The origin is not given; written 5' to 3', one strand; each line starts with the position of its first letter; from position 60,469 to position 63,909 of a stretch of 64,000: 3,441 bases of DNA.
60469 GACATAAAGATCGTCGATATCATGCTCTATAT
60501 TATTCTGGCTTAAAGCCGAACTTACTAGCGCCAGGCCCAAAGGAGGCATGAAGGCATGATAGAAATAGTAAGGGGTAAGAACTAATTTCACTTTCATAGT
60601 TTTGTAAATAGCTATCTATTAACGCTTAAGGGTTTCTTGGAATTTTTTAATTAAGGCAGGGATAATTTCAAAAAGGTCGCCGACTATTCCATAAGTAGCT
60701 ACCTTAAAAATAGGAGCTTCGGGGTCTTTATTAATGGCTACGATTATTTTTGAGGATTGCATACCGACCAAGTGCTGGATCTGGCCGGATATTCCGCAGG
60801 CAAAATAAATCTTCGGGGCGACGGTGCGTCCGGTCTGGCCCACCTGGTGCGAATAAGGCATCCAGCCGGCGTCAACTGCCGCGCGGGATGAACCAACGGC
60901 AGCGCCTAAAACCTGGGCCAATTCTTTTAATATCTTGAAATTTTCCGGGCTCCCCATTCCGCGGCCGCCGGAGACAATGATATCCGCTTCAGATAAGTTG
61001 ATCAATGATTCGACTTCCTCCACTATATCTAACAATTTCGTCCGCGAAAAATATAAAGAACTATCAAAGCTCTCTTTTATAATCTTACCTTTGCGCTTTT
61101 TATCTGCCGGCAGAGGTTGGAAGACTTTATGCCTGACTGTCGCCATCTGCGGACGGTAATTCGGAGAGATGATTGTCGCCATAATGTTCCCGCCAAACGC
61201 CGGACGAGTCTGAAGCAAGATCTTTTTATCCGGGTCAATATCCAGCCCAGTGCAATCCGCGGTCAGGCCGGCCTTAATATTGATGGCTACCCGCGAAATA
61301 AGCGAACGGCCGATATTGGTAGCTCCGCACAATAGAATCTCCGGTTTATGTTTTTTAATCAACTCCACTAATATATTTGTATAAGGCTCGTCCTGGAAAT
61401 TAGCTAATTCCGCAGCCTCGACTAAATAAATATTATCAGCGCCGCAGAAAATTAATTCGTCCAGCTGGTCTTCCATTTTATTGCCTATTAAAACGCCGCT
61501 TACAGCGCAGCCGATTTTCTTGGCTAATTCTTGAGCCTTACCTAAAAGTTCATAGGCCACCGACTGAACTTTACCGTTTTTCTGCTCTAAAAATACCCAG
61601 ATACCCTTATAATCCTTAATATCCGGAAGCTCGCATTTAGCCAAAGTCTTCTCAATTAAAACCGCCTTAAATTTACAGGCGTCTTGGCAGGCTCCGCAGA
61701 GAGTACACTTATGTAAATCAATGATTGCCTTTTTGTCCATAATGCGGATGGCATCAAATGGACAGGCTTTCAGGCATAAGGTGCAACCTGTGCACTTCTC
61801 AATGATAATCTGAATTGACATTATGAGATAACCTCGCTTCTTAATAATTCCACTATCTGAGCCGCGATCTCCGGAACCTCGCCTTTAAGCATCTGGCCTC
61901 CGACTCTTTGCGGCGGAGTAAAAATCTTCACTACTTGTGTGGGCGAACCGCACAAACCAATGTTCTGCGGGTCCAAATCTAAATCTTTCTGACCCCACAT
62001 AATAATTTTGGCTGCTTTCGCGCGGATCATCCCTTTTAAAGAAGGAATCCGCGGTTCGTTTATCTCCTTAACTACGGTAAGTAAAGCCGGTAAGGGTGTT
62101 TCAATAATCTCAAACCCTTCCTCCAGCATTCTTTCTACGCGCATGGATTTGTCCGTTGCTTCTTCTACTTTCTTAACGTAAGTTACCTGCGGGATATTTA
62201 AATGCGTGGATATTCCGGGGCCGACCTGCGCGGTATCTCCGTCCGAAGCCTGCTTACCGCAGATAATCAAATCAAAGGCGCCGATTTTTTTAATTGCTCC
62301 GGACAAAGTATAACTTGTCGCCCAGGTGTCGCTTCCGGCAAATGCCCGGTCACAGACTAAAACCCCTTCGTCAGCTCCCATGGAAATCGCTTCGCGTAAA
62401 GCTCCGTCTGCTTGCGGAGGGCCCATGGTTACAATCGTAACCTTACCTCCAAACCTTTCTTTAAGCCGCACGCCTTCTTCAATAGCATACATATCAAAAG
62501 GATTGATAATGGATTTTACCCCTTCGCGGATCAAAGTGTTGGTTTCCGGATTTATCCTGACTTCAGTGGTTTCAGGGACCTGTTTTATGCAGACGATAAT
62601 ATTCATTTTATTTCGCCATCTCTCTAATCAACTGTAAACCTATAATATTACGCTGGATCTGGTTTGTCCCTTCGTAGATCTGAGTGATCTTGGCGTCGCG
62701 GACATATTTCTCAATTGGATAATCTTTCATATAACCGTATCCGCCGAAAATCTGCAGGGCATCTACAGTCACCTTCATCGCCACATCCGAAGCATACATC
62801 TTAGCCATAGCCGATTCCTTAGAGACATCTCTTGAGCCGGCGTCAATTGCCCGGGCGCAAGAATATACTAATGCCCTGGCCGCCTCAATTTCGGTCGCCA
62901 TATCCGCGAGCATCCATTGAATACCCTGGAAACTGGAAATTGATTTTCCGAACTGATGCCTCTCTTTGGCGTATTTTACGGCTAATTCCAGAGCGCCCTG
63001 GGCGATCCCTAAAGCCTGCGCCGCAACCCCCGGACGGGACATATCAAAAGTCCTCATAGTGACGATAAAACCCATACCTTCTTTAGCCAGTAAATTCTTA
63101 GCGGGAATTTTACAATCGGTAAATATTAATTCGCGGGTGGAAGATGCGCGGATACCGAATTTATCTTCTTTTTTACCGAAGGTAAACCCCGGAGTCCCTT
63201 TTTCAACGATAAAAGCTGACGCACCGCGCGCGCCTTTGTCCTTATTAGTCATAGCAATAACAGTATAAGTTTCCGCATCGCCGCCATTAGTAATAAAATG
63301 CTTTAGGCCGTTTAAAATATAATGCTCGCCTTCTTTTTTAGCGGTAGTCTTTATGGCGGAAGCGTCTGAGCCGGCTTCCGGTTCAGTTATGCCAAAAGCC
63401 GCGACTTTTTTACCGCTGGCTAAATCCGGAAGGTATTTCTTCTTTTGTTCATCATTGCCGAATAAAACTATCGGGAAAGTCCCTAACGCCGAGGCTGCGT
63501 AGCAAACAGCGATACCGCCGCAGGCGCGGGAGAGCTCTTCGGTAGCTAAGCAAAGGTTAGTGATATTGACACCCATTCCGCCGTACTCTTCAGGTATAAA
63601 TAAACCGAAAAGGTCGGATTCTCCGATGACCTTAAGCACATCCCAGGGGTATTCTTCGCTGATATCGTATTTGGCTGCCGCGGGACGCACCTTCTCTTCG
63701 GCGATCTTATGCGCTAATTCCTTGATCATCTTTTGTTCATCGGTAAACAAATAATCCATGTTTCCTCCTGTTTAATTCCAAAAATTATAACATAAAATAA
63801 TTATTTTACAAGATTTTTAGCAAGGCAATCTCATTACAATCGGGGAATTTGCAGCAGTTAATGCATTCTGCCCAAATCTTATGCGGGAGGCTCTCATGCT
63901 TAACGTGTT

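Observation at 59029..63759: Acyl-CoA dehydrogenase, EtfB and ferredoxin-fused EtfA transcribed head-to-tail into the radical SAM operon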

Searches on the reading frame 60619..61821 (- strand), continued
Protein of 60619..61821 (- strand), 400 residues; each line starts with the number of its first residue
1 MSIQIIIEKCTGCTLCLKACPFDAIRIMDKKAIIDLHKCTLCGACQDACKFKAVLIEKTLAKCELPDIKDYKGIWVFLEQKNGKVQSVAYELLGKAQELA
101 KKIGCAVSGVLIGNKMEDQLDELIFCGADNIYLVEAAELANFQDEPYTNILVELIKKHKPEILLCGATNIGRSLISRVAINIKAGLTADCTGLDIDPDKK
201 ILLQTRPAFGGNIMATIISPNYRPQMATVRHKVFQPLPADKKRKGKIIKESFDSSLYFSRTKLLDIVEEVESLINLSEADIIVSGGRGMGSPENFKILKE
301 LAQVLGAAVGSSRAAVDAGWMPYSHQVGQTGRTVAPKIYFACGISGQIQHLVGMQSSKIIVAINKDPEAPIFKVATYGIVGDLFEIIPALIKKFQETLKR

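Call 49: search_protein_families(library=pfam, proteins=[L052:178-1155:+, L052:1152-1955:+, L052:1975-2769:+, L052:2813-3565:+, L052:3700-4299:+, L052:4296-5522:+, L052:5488-5991:+, L051:6744-7109:+], max_evalue=0.0001)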
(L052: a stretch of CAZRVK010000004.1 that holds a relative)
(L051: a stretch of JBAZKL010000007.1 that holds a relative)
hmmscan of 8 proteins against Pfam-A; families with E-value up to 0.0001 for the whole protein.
L052:178-1155:+ (325 aa): 2 families
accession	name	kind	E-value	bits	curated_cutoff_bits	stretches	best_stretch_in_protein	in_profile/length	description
PF00528.27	BPD_transp_1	-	9.6e-43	146.5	26.4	1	115-321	1-183/184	Binding-protein-dependent transport system inner membrane component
PF19300.4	BPD_transp_1_N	-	5.1e-11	43.2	23.8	1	1-103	1-113/114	Binding-prot-dependent transport system membrane comp, N-term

L052:1152-1955:+ (267 aa): 2 families
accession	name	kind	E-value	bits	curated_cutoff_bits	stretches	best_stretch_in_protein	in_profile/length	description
PF00528.27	BPD_transp_1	-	1.6e-29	103.4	26.4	1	87-266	1-179/184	Binding-protein-dependent transport system inner membrane component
PF12911.12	OppC_N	-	3.9e-10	39.9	23.9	1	2-46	9-53/53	N-terminal TM domain of oligopeptide transport permease C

L052:1975-2769:+ (264 aa): 2 families
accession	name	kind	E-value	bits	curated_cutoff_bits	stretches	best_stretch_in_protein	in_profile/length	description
PF00005.33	ABC_tran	-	3.3e-27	96.2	25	1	25-183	2-137/137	ABC transporter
PF13304.12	AAA_21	-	1.9e-05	25.3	27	1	151-217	234-302/304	AAA domain, putative AbiEii toxin, Type IV TA system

L052:2813-3565:+ (250 aa): 5 families
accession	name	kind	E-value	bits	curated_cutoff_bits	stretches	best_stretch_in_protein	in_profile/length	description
PF00005.33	ABC_tran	-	3.7e-32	112.2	25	1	30-172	2-136/137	ABC transporter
PF13304.12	AAA_21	-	1.2e-07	32.6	27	0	141-208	234-303/304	AAA domain, putative AbiEii toxin, Type IV TA system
PF01078.27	Mg_chelatase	-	2.9e-05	24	20.3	1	23-92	6-78/207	Magnesium chelatase, subunit ChlI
PF13166.12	AAA_13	-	7.9e-05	22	36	0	162-216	526-582/713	AAA domain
PF08352.17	oligo_HPY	-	9.8e-05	23.1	27.1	0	224-247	1-24/65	Oligopeptide/dipeptide transporter, C-terminal region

L052:3700-4299:+ (199 aa): 1 family
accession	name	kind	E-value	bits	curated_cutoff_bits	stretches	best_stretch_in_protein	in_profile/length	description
PF01914.23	MarC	-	3.9e-44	150.9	23.9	1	6-197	3-203/203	MarC family integral membrane protein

L052:4296-5522:+ (408 aa): 5 families
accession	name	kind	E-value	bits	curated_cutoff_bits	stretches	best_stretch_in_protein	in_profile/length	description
PF00483.29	NTP_transferase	-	1.1e-65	222.1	21.2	1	8-271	3-242/245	Nucleotidyl transferase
PF24894.1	Hexapep_GlmU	-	1e-39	135.3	23.3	1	295-401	1-104/104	GlmU-like, C-terminal hexapeptide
PF25247.1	LbH_GLGC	-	5e-10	39.9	27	1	355-407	74-130/135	GLGC left-handed parallel beta-helix domain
PF25084.1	LbH_EIF2B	-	1.8e-07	31.5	54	1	322-380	29-87/105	EIF2B subunit epsilon LbH domain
PF12804.13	NTP_transf_3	-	9.5e-05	23.1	27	0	8-129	2-98/160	MobA-like NTP transferase domain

L052:5488-5991:+ (167 aa): 3 families
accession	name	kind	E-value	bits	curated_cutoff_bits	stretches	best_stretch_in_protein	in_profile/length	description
PF00583.31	Acetyltransf_1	-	3.9e-17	63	20.7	1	53-131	31-116/116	Acetyltransferase (GNAT) family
PF13508.13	Acetyltransf_7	-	8.1e-16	58.6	27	1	55-132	3-83/84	Acetyltransferase (GNAT) domain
PF13673.13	Acetyltransf_10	-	8.2e-13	48.9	23.6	1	35-136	12-112/128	Acetyltransferase (GNAT) domain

L051:6744-7109:+ (121 aa): 1 family
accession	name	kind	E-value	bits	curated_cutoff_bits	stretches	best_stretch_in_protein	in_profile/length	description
PF07238.19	PilZ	-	2.3e-10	41.2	22.5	1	7-115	1-100/102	PilZ domain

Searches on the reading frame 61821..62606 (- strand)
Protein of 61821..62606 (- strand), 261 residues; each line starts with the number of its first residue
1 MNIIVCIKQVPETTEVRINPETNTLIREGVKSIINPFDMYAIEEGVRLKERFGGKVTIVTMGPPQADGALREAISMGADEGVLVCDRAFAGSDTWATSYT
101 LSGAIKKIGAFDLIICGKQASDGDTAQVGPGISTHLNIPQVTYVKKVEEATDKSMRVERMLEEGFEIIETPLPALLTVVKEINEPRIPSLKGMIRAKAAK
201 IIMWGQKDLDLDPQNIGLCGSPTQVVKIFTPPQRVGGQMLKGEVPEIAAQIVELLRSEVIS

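Call 5: search_protein_families(library=pfam, proteins=[window:61821-62606:-], max_evalue=0.01)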
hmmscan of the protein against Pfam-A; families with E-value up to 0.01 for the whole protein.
window:61821-62606:- (261 aa): 1 family
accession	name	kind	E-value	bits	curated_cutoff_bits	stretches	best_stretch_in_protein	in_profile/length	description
PF01012.27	ETF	-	3.6e-47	161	26.7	1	23-204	2-176/181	Electron transfer flavoprotein domain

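Call 6: search_protein_families(library=ncbifam, proteins=[window:61821-62606:-], max_evalue=0.01)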
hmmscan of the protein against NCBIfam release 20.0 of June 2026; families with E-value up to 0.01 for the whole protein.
window:61821-62606:- (261 aa): 5 families
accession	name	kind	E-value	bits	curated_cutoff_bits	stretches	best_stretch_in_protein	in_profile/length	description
NF040731.1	flavo_sub_EftB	exception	1.7e-100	335.6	445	1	2-258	1-257/260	electron transfer flavoprotein subunit beta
NF042971.1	AcrlCoAredClosAcrB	equivalog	2.4e-77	259.6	475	1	1-257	1-262/266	acryloyl-CoA reductase electron transfer subunit gamma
NF008998.0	PRK12342.1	equivalog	4.3e-41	141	338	1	1-258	1-252/254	electron transfer flavoprotein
NF002888.0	PRK03359.1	subfamily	2.9e-38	131.7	219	1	1-256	1-253/256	putative electron transfer flavoprotein FixA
TIGR04503.1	mft_etfB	hypoth_equivalog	2.8e-21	76.1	200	1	5-202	3-211/290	mycofactocin-associated electron transfer flavoprotein beta subunit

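Call 33: search_solved_structures(query=window:61821-62606:-, max_evalue=1e-10, show_alignments=3)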
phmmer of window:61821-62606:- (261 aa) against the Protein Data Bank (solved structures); distinct sequences matched with E-value up to 1e-10: 10.
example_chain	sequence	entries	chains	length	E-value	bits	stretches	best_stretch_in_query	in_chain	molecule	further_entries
6fah_B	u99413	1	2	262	3.4e-78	265.8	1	1-257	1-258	Caffeyl-CoA reductase-Etf complex subunit CarD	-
5ol2_B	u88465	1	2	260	1.4e-77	263.8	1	1-258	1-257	Electron transfer flavoprotein small subunit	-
7koe_A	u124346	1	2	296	1.3e-76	260.6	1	2-256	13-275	Electron transfer flavoprotein, beta subunit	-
7qh2_B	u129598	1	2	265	1.2e-68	234.5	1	2-255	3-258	Lactate dehydrogenase (NAD(+),ferredoxin) subunit LctB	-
4kpu_B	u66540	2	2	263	4.6e-68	232.6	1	1-250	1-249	Electron transfer flavoprotein alpha/beta-subunit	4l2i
2a1t_S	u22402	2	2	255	2.7e-30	108.9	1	2-251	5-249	Electron transfer flavoprotein beta-subunit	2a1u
1efv_B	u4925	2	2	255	4e-30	108.3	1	2-251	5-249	ELECTRON TRANSFER FLAVOPROTEIN | Electron transfer flavoprotein beta-subunit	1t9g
1o94_C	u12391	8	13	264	3.1e-28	102.1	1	1-256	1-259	ELECTRON TRANSFER FLAVOPROTEIN BETA-SUBUNIT | ELECTRON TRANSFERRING FLAVOPROTEIN BETA-SUBUNIT | Electron transfer flavoprotein subunit beta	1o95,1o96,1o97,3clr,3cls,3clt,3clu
1efp_B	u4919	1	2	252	4.7e-24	88.4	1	2-202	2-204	PROTEIN (ELECTRON TRANSFER FLAVOPROTEIN)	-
5ow0_B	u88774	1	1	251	2.4e-18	69.7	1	31-199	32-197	Electron transfer flavoprotein, beta subunit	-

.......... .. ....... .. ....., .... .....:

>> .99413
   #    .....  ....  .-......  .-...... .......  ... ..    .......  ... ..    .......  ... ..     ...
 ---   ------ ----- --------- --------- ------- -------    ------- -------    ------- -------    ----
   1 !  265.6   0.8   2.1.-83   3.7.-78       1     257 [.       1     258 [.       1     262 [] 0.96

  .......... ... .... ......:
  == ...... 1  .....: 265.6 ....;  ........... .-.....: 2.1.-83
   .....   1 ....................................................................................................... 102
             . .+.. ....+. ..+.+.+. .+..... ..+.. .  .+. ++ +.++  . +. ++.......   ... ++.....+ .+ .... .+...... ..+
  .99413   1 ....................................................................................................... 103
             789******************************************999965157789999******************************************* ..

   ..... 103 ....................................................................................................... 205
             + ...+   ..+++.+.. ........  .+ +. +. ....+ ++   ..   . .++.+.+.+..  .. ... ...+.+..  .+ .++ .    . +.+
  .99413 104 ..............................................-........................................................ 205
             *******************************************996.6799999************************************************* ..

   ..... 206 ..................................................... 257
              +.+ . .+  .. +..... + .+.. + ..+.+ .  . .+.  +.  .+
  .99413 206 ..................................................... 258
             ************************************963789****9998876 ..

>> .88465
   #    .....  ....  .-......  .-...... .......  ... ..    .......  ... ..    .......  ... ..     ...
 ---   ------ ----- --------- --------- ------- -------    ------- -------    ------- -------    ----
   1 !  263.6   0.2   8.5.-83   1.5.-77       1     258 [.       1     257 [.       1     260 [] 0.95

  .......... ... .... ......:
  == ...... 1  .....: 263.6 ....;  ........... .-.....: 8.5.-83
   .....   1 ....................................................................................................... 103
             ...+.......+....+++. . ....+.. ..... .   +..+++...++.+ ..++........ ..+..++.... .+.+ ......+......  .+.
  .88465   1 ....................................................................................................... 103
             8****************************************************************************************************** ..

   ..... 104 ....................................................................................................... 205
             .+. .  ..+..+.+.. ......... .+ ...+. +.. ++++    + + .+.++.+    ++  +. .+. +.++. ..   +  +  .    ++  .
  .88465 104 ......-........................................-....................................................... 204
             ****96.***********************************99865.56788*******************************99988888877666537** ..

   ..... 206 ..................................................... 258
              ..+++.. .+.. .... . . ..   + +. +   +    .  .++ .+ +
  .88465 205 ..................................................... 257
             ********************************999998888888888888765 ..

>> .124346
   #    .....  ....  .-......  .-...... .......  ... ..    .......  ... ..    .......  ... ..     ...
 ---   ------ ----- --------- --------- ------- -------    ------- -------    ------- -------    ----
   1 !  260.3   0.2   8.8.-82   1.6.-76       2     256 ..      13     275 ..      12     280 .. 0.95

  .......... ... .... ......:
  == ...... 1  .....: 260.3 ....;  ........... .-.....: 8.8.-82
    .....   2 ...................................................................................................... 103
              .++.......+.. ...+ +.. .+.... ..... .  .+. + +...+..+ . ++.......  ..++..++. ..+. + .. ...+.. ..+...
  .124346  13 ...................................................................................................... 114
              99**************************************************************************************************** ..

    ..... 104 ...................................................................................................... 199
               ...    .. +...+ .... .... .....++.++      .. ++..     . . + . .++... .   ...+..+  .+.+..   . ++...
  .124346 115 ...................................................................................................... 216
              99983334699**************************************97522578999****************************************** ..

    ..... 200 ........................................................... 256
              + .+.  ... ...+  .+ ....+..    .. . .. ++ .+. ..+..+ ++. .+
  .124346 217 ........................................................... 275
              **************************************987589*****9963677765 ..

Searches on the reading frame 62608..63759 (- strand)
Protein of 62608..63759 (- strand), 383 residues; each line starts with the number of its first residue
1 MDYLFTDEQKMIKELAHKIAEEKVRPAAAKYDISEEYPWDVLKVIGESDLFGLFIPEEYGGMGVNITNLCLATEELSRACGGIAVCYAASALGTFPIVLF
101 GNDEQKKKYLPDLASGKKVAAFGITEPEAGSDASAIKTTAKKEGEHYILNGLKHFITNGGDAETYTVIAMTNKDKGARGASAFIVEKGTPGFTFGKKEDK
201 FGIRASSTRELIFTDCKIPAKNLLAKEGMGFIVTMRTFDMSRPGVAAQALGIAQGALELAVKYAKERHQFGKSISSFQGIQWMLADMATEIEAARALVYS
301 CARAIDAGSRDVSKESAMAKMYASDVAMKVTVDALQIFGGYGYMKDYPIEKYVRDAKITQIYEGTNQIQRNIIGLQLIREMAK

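Call 5: search_protein_families(library=pfam, proteins=[window:62608-63759:-], max_evalue=0.01)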
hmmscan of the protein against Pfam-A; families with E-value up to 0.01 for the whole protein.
window:62608-63759:- (383 aa): 5 families
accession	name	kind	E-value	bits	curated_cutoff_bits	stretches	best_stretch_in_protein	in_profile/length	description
PF00441.29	Acyl-CoA_dh_1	-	7.1e-55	185.7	22.4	1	228-375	1-147/150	Acyl-CoA dehydrogenase, C-terminal domain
PF02771.21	Acyl-CoA_dh_N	-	2e-34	118.8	22.9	1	6-117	1-113/113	Acyl-CoA dehydrogenase, N-terminal domain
PF02770.24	Acyl-CoA_dh_M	-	3.8e-28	98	33.3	1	121-216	1-97/97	Acyl-CoA dehydrogenase, middle domain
PF08028.16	Acyl-CoA_dh_2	-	7.9e-27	94.6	22.7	1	245-366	3-133/134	Acyl-CoA dehydrogenase, C-terminal domain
PF22924.1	ACOX_C_alpha1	-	1.5e-06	28.6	27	1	263-368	29-159/169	Acyl-CoA oxidase, C-alpha1 domain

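Call 6: search_protein_families(library=ncbifam, proteins=[window:62608-63759:-], max_evalue=0.01)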
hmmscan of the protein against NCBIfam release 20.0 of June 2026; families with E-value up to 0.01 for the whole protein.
window:62608-63759:- (383 aa): 24 families
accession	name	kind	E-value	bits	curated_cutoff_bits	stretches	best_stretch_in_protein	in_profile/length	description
NF042972.1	AcrlCoAredClosAcrC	equivalog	6.3e-144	479.3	640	1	1-378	1-377/378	acryloyl-CoA reductase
NF043006.1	CyhCrbnylCoADH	equivalog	8.1e-117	390.4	650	1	6-378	5-376/380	cyclohexane-1-carbonyl-CoA dehydrogenase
NF058590.1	AcCoDHFadEBacil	equivalog_domain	7.1e-105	351.7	600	1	5-380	21-413/586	acyl-CoA dehydrogenase FadE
NF042439.1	SulpropCoADesulf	equivalog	2.8e-98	329.1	600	1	15-378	3-371/379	3-sulfinopropanoyl-CoA desulfinase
NF045552.1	GlutCoADH_Des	equivalog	1.3e-93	314.3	470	1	1-376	1-378/387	glutaryl-CoA dehydrogenase Acd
NF045652.1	ProlPCPDhRedW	equivalog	5.5e-83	278.9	650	1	12-374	7-370/376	L-prolyl-[peptidyl-carrier protein] dehydrogenase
NF053553.1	prodigi_MBC_PigA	equivalog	3.4e-77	260.1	500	1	1-376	1-378/381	prodigiosin MBC biosynthesis dehydrogenase PigA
NF008997.0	PRK12341.1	equivalog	3.5e-74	250.1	537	1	1-380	1-379/382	acyl-CoA dehydrogenase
TIGR03207.1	cyc_hxne_CoA_dh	equivalog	2.2e-64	217.5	575.35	1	7-374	3-368/372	cyclohexanecarboxyl-CoA dehydrogenase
NF002885.1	PRK03354.1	equivalog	3.9e-62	210.4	540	1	1-375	1-371/378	crotonobetainyl-CoA dehydrogenase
NF052270.1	Staph_DH_FadE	equivalog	5.2e-51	173.6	600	1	5-378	22-394/400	acyl-CoA dehydrogenase FadE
NF049984.1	Rv1679_FadE16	equivalog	2e-38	132.6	600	1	25-368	13-356/371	Rv1679 family acyl-CoA dehydrogenase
NF007000.1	PRK09463.1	subfamily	1.7e-34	119.3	600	1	30-373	64-430/726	acyl-CoA dehydrogenase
TIGR03203.1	pimD_small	equivalog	7.3e-34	117.5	652.7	1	3-361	2-361/378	pimeloyl-CoA dehydrogenase small subunit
TIGR04022.1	sulfur_SfnB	equivalog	1.2e-28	100.2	430.9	1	8-359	7-362/391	SfnB family sulfur acquisition oxidoreductase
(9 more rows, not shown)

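Call 34: search_solved_structures(query=window:62608-63759:-, max_evalue=1e-60)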
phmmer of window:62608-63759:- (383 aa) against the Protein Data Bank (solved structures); distinct sequences matched with E-value up to 1e-60: 55.
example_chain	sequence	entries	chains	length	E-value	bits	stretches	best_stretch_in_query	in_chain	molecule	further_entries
4l1f_A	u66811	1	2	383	2.9e-128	431.2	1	1-381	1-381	Acyl-CoA dehydrogenase domain protein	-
5ol2_C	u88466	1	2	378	2.1e-123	415.2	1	7-378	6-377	Acyl-CoA dehydrogenase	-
5lnx_A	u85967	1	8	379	2.1e-121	408.6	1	6-377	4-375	Acyl-CoA dehydrogenase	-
8i4p_A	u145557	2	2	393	3.2e-114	385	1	3-381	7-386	Acyl-CoA dehydrogenase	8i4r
7w0j_A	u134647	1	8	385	7.7e-114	383.7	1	3-379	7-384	Acyl-CoA dehydrogenase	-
3pfd_A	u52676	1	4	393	1e-112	380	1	7-379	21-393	Acyl-CoA dehydrogenase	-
1buc_A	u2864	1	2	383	9.1e-108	363.7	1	1-379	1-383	BUTYRYL-COA DEHYDROGENASE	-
9w60_A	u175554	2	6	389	3.2e-105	355.3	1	1-377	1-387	Butyryl CoA dehydrogenase apo protein | Butyryl CoA Dehydrogenase with FAD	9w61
1ukw_A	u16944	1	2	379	7.3e-105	354.2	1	2-377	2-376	acyl-CoA dehydrogenase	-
3mdd_A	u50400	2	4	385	3.5e-103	348.6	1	4-376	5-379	MEDIUM CHAIN ACYL-COA DEHYDROGENASE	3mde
1udy_A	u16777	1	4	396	3.8e-103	348.5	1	4-376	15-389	Acyl-CoA dehydrogenase, medium-chain specific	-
1jqi_A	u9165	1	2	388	1.7e-102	346.3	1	8-380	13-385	short chain acyl-CoA dehydrogenase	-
2dvl_A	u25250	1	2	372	1.1e-100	340.4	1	5-379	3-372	Acyl-CoA dehydrogenase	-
4p13_A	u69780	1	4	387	5.1e-100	338.2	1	3-376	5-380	Medium-chain specific acyl-CoA dehydrogenase, mitochondrial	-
1ege_A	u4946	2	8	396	2e-99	336.3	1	3-376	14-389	MEDIUM CHAIN ACYL-COA DEHYDROGENASE | Acyl-CoA dehydrogenase, medium-chain specific, mitochondrial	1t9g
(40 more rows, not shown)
